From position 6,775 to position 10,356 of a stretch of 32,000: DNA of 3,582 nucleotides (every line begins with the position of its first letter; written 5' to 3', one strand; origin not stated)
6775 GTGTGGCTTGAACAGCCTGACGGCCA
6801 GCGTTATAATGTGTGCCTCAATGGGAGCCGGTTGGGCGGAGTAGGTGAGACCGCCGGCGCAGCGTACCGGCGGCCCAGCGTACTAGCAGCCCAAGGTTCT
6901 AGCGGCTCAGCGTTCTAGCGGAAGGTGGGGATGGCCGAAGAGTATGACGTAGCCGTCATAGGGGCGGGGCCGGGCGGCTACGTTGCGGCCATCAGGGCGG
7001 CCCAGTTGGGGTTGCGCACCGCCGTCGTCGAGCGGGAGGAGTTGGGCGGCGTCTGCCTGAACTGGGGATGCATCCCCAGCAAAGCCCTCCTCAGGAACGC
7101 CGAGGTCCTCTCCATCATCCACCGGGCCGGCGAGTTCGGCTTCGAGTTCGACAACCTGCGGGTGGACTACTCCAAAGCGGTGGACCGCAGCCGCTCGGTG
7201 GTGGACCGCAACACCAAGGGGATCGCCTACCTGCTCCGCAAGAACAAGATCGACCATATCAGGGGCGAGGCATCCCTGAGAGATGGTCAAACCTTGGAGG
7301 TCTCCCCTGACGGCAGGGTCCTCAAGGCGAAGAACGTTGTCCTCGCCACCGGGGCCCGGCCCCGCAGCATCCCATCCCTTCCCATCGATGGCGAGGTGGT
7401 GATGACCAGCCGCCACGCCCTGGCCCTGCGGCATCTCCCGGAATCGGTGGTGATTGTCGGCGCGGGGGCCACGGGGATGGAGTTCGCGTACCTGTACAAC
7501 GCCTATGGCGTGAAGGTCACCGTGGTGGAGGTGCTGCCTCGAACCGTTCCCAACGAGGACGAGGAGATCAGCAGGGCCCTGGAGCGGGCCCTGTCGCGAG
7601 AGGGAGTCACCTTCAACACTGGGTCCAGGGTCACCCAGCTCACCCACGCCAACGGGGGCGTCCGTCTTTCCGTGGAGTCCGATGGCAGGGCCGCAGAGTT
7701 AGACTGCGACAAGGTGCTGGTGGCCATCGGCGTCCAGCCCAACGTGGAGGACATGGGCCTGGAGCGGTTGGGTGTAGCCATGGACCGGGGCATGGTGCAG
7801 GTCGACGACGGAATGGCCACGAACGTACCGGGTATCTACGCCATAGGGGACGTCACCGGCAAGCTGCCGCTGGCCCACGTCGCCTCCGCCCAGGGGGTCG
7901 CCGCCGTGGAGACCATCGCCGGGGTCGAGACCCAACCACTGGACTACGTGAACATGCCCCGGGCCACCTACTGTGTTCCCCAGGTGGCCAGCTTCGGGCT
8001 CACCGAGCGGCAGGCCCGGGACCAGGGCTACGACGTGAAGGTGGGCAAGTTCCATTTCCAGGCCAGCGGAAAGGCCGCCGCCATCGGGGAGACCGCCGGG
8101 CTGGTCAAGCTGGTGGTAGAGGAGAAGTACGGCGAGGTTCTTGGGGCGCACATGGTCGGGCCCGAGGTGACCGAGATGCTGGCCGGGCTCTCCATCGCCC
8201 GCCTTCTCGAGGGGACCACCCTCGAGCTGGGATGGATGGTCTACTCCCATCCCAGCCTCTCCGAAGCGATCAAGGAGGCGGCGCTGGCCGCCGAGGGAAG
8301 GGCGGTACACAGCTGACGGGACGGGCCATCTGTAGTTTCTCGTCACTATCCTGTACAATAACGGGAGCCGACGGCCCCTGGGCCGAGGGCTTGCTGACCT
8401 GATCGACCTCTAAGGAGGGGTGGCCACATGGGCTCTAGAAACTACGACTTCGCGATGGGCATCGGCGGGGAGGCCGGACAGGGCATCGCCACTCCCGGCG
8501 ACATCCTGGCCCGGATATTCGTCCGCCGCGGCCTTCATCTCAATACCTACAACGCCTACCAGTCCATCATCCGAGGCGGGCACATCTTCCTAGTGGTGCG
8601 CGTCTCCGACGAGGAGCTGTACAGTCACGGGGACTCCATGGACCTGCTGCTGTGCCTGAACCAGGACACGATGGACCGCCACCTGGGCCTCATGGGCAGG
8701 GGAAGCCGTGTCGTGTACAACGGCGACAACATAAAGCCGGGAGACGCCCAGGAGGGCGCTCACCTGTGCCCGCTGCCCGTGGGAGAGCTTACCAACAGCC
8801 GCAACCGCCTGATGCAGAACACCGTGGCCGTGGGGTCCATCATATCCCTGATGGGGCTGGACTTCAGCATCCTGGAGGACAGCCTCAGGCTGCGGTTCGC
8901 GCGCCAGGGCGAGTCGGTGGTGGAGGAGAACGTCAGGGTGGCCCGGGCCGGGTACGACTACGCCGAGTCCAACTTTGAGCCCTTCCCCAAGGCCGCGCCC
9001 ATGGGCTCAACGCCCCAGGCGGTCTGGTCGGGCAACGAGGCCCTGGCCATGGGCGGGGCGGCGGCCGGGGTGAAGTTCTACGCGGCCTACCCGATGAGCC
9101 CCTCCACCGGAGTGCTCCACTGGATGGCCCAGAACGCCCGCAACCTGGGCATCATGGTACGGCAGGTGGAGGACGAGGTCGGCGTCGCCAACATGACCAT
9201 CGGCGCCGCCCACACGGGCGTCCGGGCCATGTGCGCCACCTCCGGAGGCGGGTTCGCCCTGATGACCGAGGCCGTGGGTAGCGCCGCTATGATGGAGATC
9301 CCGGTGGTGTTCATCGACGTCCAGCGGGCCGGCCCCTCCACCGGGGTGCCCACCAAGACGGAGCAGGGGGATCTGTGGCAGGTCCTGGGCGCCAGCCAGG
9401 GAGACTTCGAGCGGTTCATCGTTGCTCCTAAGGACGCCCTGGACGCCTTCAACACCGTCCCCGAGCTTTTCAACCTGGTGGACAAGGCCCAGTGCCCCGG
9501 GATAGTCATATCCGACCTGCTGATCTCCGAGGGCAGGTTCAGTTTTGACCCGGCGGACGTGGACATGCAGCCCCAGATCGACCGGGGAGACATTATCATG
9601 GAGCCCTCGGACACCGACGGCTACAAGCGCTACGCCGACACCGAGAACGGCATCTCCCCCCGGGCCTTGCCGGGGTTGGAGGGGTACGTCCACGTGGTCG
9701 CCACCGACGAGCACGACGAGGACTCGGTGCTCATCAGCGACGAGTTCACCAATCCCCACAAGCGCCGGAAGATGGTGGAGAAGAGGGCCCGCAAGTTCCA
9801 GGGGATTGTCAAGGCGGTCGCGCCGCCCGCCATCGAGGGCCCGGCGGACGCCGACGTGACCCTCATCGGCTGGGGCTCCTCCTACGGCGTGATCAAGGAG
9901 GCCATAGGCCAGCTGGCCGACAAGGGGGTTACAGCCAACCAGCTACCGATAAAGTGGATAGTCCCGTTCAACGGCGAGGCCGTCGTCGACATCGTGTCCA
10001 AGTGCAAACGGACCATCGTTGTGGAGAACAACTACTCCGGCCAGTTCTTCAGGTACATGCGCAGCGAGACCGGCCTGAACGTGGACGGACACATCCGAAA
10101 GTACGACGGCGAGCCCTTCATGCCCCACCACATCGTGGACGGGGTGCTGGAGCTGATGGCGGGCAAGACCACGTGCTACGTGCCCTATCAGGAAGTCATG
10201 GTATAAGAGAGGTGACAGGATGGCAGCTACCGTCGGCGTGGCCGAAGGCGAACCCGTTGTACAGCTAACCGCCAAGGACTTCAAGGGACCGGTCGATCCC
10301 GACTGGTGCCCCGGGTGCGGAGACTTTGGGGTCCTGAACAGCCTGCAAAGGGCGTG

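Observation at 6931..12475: E3 (lpdA) and a lipoyl-E2 flank a 2-oxoacid:ferredoxin oxidoreductase alpha/beta pair, with no E1 in sight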

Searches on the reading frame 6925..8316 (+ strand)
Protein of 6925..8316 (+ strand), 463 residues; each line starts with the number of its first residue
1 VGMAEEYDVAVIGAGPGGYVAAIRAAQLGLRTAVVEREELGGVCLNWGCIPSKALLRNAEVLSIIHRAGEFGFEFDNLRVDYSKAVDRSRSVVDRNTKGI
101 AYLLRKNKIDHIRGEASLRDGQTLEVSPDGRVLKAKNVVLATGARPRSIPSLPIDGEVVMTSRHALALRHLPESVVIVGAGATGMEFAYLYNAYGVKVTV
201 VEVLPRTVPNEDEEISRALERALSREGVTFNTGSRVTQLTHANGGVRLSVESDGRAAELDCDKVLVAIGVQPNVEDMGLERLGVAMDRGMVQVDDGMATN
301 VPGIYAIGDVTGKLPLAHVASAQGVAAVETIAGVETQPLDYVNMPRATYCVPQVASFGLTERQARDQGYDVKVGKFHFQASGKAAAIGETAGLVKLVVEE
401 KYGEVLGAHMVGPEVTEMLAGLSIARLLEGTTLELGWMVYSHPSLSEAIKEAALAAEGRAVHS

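Call 3: search_protein_families(library=pfam, proteins=[window:6925-8316:+])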
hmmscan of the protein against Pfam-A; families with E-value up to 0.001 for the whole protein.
window:6925-8316:+ (463 aa): 17 families
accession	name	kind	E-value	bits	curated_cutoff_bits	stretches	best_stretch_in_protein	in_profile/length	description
PF07992.20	Pyr_redox_2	-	2.4e-75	254.1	26.1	1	7-324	1-291/291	Pyridine nucleotide-disulphide oxidoreductase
PF02852.28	Pyr_redox_dim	-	1.6e-31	109.2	25.3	1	344-453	1-110/110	Pyridine nucleotide-disulphide oxidoreductase, dimerisation domain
PF00070.33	Pyr_redox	-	2.2e-21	76.6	22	1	174-248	1-79/82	Pyridine nucleotide-disulphide oxidoreductase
PF13738.12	Pyr_redox_3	-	9.6e-20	71.5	30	1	11-308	2-305/305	Pyridine nucleotide-disulphide oxidoreductase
PF01134.28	GIDA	-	1.7e-13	50.9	22.1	1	8-144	1-150/391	Glucose inhibited division protein A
PF03486.20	HI0933_like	-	1.5e-12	48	50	0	8-39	2-33/244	HI0933-like protein Rossmann domain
PF01266.30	DAO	-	3.7e-12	46.9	27.9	0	8-41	1-35/353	FAD dependent oxidoreductase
PF00890.30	FAD_binding_2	-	3.7e-10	40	20.4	1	8-46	1-39/414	FAD binding domain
PF13450.12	NAD_binding_8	-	3.8e-09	37.1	21.9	0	177-206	1-30/68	NAD(P)-binding Rossmann-like domain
PF01494.25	FAD_binding_3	-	3.8e-09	36.7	22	0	174-209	3-38/349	FAD binding domain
PF12831.13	FAD_oxidored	-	8.2e-08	32.4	27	1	8-43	1-37/416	FAD dependent oxidoreductase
PF01946.23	Thi4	-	1e-06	28.6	26.2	0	6-42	17-55/235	Thi4 family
PF02737.24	3HCDH_N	-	6.4e-06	26.6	22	1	175-254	2-73/180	3-hydroxyacyl-CoA dehydrogenase, NAD binding domain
PF13434.12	Lys_Orn_oxgnase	-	7.1e-06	25.8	21.3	0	122-191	130-208/339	L-lysine 6-monooxygenase/L-ornithine 5-monooxygenase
PF05834.18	Lycopene_cycl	-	4.6e-05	23.1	23.4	0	175-207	2-36/380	Lycopene cyclase protein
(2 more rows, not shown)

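Call 13: search_protein_families(library=ncbifam, proteins=[window:6925-8316:+], max_evalue=1e-10)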
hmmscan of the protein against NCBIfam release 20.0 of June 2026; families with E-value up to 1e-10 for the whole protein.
window:6925-8316:+ (463 aa): 46 families (the best 25 are shown)
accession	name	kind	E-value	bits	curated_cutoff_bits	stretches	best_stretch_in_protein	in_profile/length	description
TIGR01350.1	lipoamide_DH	equivalog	2.8e-169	563.7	408.8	1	6-462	1-460/461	dihydrolipoyl dehydrogenase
TIGR02053.1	MerA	equivalog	1.8e-102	343.8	454.45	1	7-455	1-452/465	mercury(II) reductase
NF004776.0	PRK06116.1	equivalog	1.6e-94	317.4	480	1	3-447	1-444/450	glutathione-disulfide reductase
NF003585.0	PRK05249.1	equivalog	1.8e-94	317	465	1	4-459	4-460/464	Si-specific NAD(P)(+) transhydrogenase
NF004991.0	PRK06370.1-3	subfamily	4e-91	306.1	620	1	4-454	33-485/509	FAD-containing oxidoreductase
NF005883.0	PRK07845.1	equivalog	4.9e-89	299.4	479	1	8-455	4-458/466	NAD(P)H-quinone dehydrogenase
NF004947.0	PRK06292.2-5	equivalog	5.7e-89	299.2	592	1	5-455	2-457/474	dihydrolipoyl dehydrogenase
NF004992.0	PRK06370.1-4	equivalog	1.1e-88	297.8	629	1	3-449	1-448/459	FAD-containing oxidoreductase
NF004945.0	PRK06292.2-3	equivalog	1.6e-85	287.8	494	1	5-449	2-445/457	dihydrolipoyl dehydrogenase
NF004943.0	PRK06292.2-1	equivalog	2.9e-85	286.8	432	1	5-454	2-453/456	dihydrolipoyl dehydrogenase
NF004946.0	PRK06292.2-4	subfamily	4.3e-83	279.7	634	1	5-452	2-466/487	dihydrolipoyl dehydrogenase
NF005884.0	PRK07846.1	equivalog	9.8e-83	278.3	501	1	5-456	2-451/454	mycothione reductase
NF004944.0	PRK06292.2-2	equivalog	6.2e-82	275.7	619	1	5-454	2-450/460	dihydrolipoyl dehydrogenase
TIGR01424.1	gluta_reduc_2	equivalog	8.2e-82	275.1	606.05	1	6-448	2-441/446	glutathione-disulfide reductase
TIGR01421.1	gluta_reduc_1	equivalog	1.6e-77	261.6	556.15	1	6-448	2-445/450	glutathione-disulfide reductase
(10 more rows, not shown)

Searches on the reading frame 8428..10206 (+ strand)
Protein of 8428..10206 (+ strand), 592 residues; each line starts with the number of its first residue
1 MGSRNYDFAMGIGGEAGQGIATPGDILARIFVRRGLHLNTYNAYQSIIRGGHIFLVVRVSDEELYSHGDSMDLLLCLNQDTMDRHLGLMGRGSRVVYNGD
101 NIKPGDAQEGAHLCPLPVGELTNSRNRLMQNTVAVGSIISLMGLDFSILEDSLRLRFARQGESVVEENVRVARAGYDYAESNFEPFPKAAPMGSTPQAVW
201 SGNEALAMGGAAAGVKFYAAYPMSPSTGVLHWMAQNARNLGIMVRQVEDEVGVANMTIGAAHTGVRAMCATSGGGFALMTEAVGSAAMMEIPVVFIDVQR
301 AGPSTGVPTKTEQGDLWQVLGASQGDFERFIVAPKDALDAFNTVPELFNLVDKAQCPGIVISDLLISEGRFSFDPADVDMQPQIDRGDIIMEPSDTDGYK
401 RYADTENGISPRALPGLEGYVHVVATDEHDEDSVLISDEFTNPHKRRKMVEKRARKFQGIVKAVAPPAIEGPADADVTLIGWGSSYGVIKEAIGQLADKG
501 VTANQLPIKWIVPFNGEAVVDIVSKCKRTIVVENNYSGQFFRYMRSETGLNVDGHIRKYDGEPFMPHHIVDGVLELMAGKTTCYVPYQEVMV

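Call 3: search_protein_families(library=pfam, proteins=[window:8428-10206:+])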
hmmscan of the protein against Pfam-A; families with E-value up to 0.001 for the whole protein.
window:8428-10206:+ (592 aa): 5 families
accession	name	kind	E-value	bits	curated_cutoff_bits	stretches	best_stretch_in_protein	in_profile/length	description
PF01855.24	POR_N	-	2e-46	159.1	27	1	211-433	4-215/231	Pyruvate flavodoxin/ferredoxin oxidoreductase, thiamine diP-bdg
PF01558.24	POR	-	1.6e-30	106.9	27.4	1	16-177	1-173/173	Pyruvate ferredoxin/flavodoxin oxidoreductase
PF17147.9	PFOR_II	-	2.9e-08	34.4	27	1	475-566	1-99/102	Pyruvate:ferredoxin oxidoreductase core domain II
PF02780.25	Transketolase_C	-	8.4e-07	29.4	25.9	1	474-536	9-71/124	Transketolase, C-terminal domain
PF02776.23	TPP_enzyme_N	-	0.00047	20.4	26.8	1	206-309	7-107/119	Thiamine pyrophosphate enzyme, N-terminal TPP binding domain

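Call 13: search_protein_families(library=ncbifam, proteins=[window:8428-10206:+], max_evalue=1e-10)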
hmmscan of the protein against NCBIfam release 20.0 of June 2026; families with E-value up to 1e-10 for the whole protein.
window:8428-10206:+ (592 aa): 11 families
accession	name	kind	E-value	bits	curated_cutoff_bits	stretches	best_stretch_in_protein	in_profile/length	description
TIGR03710.1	OAFO_sf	subfamily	2.4e-177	590.9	482.75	1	8-572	2-560/561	2-oxoacid:acceptor oxidoreductase subunit alpha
NF041170.1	Oxoac_fdxalpha_Archa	equivalog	5.1e-110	368.7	800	1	128-581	167-627/636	2-oxoacid:ferredoxin oxidoreductase subunit alpha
NF006412.0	PRK08659.1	equivalog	7.3e-71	239.3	411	1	198-575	6-375/378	2-oxoacid:acceptor oxidoreductase subunit alpha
NF007206.0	PRK09627.1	equivalog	5.3e-47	160.6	579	1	199-575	5-374/375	2-oxoglutarate synthase subunit alpha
NF005507.0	PRK07119.1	subfamily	7.8e-45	153.2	399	1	199-367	6-174/352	3-methyl-2-oxobutanoate dehydrogenase subunit VorB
NF006232.0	PRK08366.1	equivalog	2.4e-23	82.4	646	1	197-538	7-327/394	2-ketoisovalerate ferredoxin oxidoreductase subunit alpha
NF040682.1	PorA_Arch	equivalog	8.7e-20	71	550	1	198-537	4-323/387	pyruvate synthase subunit PorA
NF007201.0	PRK09622.1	equivalog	1.9e-16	60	590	1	197-303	10-118/405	2-oxoacid:ferredoxin oxidoreductase subunit alpha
NF006233.0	PRK08367.1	equivalog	2.2e-14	53.1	625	0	198-296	5-105/394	pyruvate ferredoxin oxidoreductase subunit alpha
NF045764.1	PhenlGlyoxDHPadG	equivalog_domain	2.3e-12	46.1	700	0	199-302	4-109/398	NADH-dependent phenylglyoxylate dehydrogenase subunit alpha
TIGR03336.1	IOR_alpha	equivalog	3.9e-12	45.3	650.9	0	202-305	7-110/595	indolepyruvate ferredoxin oxidoreductase subunit alpha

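Call 23: find_related_loci(query=window:8428-10206:+, collection=genome_contigs, flank=6000)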
Query window:8428-10206:+ (592 aa) in genome_contigs; peptide patterns used: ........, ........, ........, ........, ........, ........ (x = any residue, [..] = any of these).
599 stretches matched a pattern (row limit reached: there are more); 586 encode a relative of the query (tblastn E <= 1e-3); the best 80 are kept; 80 distinct loci.
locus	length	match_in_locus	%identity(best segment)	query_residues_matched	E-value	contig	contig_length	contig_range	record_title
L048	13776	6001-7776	98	1-592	0e+0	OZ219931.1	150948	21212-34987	MAG: Dehalococcoidia bacterium isolate d5105c1e-37dd-4811-a55b-ed3c3c49e222 genome assembly, chromosome: 5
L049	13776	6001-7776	98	1-592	0e+0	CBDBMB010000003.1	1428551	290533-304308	MAG: Dehalococcoidia bacterium isolate f924c066-0816-4e29-94a4-99ec22a44702 genome assembly, contig: contig_3, whole gen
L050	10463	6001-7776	98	1-592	0e+0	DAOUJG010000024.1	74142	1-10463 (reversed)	MAG TPA_asm: Dehalococcoidia bacterium isolate S32_251 k113_4280769, whole genome shotgun sequence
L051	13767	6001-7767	80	4-592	0e+0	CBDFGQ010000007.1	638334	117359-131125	MAG: Dehalococcoidia bacterium isolate 3299a7fc-3b8b-4791-927a-3a74d6ed150b genome assembly, contig: contig_7, whole gen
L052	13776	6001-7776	78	1-592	0e+0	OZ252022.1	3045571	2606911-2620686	MAG: Dehalococcoidia bacterium isolate 06bcde79-657e-4a1d-bd84-e3996ea03b32 genome assembly, chromosome: 1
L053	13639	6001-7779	80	1-592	0e+0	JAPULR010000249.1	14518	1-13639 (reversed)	MAG: Chloroflexota bacterium isolate KW1-S21_197 KW1-S21_197_cg249, whole genome shotgun sequence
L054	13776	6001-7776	78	1-592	0e+0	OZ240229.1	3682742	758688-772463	MAG: Dehalococcoidia bacterium isolate 45ebccb5-8dc7-467f-b442-4f2fde1bb093 genome assembly, chromosome: 1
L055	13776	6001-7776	78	1-592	0e+0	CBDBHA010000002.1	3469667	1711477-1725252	MAG: Dehalococcoidia bacterium isolate bb2b1bd2-7e29-43ac-b61b-1ab32c8d9498 genome assembly, contig: contig_2, whole gen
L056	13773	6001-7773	78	1-591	0e+0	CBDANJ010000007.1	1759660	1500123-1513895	MAG: Dehalococcoidia bacterium isolate 1adee7ed-d6c2-401a-a923-f2c387bbb7f6 genome assembly, contig: contig_6, whole gen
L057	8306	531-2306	78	1-592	0e+0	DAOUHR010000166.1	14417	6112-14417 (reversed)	MAG TPA_asm: Dehalococcoidia bacterium isolate S16_99 k189_125030, whole genome shotgun sequence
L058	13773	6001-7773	78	1-591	0e+0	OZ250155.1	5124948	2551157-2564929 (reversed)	MAG: Dehalococcoidia bacterium isolate 1061aa9e-c1ab-476f-8b68-e9686b595c54 genome assembly, chromosome: 1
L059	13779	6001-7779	77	1-592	0e+0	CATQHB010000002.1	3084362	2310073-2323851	MAG: uncultured Dehalococcoidia bacterium isolate 5e02e7df-9ff6-4248-8782-bae42c8afb25 genome assembly, contig: contig_2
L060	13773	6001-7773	78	1-591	0e+0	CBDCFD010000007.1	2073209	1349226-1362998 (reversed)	MAG: Dehalococcoidia bacterium isolate 00984b42-5fdc-41aa-b48b-cfc3a05d4d85 genome assembly, contig: contig_7, whole gen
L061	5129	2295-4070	77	1-592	0e+0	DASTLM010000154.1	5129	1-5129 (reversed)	MAG TPA_asm: Dehalococcoidia bacterium isolate SMAG_U2862 k141_1970616, whole genome shotgun sequence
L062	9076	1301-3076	78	1-592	0e+0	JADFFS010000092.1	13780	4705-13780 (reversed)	MAG: Chloroflexota bacterium isolate B28T3L11 B28T3L11_NODE4473, whole genome shotgun sequence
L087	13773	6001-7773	74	3-592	0e+0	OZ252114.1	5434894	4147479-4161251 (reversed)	MAG: Acidobacteriota bacterium isolate 28223251-268b-4a32-9235-904b27f41ce0 genome assembly, chromosome: 1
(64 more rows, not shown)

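Call 35: search_solved_structures(query=window:8428-10206:+, max_evalue=1e-10)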
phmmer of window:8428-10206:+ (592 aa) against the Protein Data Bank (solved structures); distinct sequences matched with E-value up to 1e-10: 6.
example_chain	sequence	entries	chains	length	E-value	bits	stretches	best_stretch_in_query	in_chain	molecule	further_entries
6n2n_A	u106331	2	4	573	4e-88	299.5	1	7-575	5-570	Pyruvate flavodoxin/ferredoxin oxidoreductase domain protein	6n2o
5b46_A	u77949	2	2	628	8.7e-67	229.1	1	129-577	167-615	2-oxoacid--ferredoxin oxidoreductase alpha subunit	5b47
5b48_A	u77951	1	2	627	4.3e-60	207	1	129-576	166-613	2-oxoacid--ferredoxin oxidoreductase alpha subunit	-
1yd7_A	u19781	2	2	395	3.2e-42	148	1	196-569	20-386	2-keto acid:ferredoxin oxidoreductase subunit alpha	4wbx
8ys5_A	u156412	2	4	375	3.1e-32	115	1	199-544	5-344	2-oxoglutarate synthase subunit alpha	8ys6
3ju3_A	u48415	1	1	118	1.5e-14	56.7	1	469-575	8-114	Probable 2-oxoacid ferredoxin oxidoreductase, alpha chain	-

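Call 63: search_protein_families(library=ncbifam, proteins=[L087:253-1716:+, L087:1754-4456:+, L087:4459-5802:+, L087:8860-11097:+], max_evalue=1e-20)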
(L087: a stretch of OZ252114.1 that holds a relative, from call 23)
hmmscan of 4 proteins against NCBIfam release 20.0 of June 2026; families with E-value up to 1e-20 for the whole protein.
L087:253-1716:+ (487 aa): 0 families

L087:1754-4456:+ (900 aa): 3 families
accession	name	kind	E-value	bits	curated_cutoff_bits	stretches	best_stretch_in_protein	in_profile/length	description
TIGR00759.1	aceE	equivalog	0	1370.6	859.9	1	17-898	3-883/885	pyruvate dehydrogenase (acetyl-transferring), homodimeric type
TIGR03186.1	AKGDH_not_PDH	exception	0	1208.7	1408.3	1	19-887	5-875/889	alpha-ketoglutarate dehydrogenase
NF004559.0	PRK05899.2-5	equivalog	6.3e-25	87.5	488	0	116-304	39-218/627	transketolase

L087:4459-5802:+ (447 aa): 9 families
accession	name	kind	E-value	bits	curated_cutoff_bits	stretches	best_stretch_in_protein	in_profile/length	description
TIGR01348.1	PDHac_trf_long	equivalog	3.7e-153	511.2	552.1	1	4-442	157-584/587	dihydrolipoyllysine-residue acetyltransferase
NF008814.0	PRK11854.1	equivalog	2.1e-133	446.1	722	1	4-439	209-631/637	pyruvate dehydrogenase complex dihydrolipoyllysine-residue acetyltransferase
NF004309.0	PRK05704.1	equivalog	3.6e-92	309.8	449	1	1-442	1-403/408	2-oxoglutarate dehydrogenase complex dihydrolipoyllysine-residue succinyltransferase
TIGR01347.1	sucB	equivalog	2.7e-85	287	378.65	1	4-441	2-398/404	dihydrolipoyllysine-residue succinyltransferase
TIGR02927.1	SucB_Actino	equivalog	3.6e-84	283.6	423.45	1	4-439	128-570/579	2-oxoglutarate dehydrogenase, E2 component, dihydrolipoamide succinyltransferase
TIGR01349.1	PDHac_trf_mito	equivalog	1.1e-81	275.3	445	1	6-442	3-434/437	pyruvate dehydrogenase complex dihydrolipoamide acetyltransferase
NF011416.0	PRK14843.1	equivalog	4.3e-58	196.8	429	1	212-441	113-343/347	dihydrolipoamide acetyltransferase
NF008815.0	PRK11857.1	equivalog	1.2e-53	182.6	378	1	152-440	4-302/308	dihydrolipoamide acetyltransferase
NF008907.0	PRK12270.1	equivalog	1.1e-23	83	878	1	78-438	44-362/1241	multifunctional oxoglutarate decarboxylase/oxoglutarate dehydrogenase thiamine pyrophosphate-binding subunit/dihydrolipoyllysine-residue suc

L087:8860-11097:+ (745 aa): 2 families
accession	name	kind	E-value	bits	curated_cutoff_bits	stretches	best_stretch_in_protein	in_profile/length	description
NF010322.0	PRK13759.1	equivalog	1.3e-35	122.8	481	0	286-406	3-107/486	arylsulfatase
TIGR03417.1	chol_sulfatase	equivalog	7.6e-34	117.4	433.45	0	290-411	3-109/500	choline-sulfatase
